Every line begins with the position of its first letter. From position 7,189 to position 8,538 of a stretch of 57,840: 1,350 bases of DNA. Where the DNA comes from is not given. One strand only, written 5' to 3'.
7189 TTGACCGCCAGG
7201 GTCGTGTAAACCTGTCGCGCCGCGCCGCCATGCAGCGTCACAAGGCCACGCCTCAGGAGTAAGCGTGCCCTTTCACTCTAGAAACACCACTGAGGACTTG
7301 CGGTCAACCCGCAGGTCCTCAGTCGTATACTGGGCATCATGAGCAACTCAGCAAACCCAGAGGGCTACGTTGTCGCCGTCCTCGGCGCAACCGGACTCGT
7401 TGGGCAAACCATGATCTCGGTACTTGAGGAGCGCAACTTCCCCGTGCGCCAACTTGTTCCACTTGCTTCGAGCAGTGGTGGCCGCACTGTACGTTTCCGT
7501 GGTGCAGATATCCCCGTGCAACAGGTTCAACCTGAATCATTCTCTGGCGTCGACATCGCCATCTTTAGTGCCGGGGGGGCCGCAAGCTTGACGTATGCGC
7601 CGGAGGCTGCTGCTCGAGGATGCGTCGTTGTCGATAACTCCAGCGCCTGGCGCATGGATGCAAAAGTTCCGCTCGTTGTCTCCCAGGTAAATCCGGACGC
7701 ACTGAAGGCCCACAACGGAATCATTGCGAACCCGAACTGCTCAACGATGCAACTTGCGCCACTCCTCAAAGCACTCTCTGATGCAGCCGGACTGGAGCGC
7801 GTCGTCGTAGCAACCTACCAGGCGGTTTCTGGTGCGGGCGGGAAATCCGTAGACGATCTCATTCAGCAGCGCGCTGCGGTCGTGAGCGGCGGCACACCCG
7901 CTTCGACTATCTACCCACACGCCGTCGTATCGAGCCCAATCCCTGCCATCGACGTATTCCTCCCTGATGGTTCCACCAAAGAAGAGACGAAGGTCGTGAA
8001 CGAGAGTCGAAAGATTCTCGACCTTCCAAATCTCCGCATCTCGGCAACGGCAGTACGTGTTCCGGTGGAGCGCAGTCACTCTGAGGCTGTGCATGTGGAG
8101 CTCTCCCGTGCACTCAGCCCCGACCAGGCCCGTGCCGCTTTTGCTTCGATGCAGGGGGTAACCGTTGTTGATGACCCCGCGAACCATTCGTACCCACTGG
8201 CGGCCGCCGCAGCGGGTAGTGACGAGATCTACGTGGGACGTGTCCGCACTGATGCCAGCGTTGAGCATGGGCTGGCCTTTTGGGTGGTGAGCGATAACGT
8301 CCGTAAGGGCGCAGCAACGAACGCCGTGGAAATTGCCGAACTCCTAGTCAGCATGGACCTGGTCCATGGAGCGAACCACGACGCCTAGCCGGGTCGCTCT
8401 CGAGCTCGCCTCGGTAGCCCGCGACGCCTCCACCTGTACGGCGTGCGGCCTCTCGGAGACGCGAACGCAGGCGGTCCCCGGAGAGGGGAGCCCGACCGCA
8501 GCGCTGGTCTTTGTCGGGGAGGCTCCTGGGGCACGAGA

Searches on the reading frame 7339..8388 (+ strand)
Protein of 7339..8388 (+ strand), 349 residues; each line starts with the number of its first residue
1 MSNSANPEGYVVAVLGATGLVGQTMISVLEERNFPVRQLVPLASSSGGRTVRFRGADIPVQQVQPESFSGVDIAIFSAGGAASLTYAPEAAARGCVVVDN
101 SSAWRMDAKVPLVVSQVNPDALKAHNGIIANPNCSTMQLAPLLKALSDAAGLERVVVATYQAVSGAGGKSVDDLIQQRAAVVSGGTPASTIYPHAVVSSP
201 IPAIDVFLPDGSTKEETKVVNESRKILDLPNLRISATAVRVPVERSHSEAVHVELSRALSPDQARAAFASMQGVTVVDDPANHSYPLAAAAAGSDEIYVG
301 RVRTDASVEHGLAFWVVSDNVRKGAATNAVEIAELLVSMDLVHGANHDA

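Call 28: search_protein_families(library=ncbifam, proteins=[window:7339-8388:+], max_evalue=0.00001)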
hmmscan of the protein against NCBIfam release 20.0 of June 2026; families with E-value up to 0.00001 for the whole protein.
window:7339-8388:+ (349 aa): 13 families
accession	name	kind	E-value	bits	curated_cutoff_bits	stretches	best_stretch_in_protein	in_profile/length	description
NF011456.0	PRK14874.1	equivalog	2.6e-131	437.7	223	1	9-339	4-343/346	aspartate-semialdehyde dehydrogenase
TIGR01296.1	asd_B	equivalog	8.7e-119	396.6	324.2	1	12-337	2-337/339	aspartate-semialdehyde dehydrogenase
NF005229.0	PRK06728.1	equivalog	1.5e-85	287.1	628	1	8-338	4-343/347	aspartate-semialdehyde dehydrogenase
NF005957.0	PRK08040.1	equivalog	7.4e-69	232.8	273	1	8-338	3-332/336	aspartate-semialdehyde dehydrogenase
NF004224.0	PRK05671.1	equivalog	5.8e-63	213.4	284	1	12-337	7-332/336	aspartate-semialdehyde dehydrogenase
NF006416.0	PRK08664.1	subfamily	1.5e-41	142.8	232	2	11-172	5-187/350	aspartate-semialdehyde dehydrogenase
TIGR00978.1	asd_EA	equivalog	3.3e-38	131.6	301.2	2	12-172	3-185/342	aspartate-semialdehyde dehydrogenase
NF005144.0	PRK06598.1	subfamily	4.2e-25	88.7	198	2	192-327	218-358/369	aspartate-semialdehyde dehydrogenase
TIGR01745.1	asd_gamma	equivalog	1.3e-18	67.1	402.9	2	192-328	217-357/366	aspartate-semialdehyde dehydrogenase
NF005368.0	PRK06901.1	equivalog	1.4e-14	54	437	1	24-337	18-319/323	oxidoreductase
TIGR01850.1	argC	equivalog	1.9e-13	50.4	233.6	0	231-339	225-332/345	N-acetyl-gamma-glutamyl-phosphate reductase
TIGR01532.1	E4PD_g-proteo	equivalog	1e-06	28.3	530.55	1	97-161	118-179/325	erythrose-4-phosphate dehydrogenase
TIGR01534.1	GAPDH-I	equivalog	1e-06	28.2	367.2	0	102-165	122-186/330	type I glyceraldehyde-3-phosphate dehydrogenase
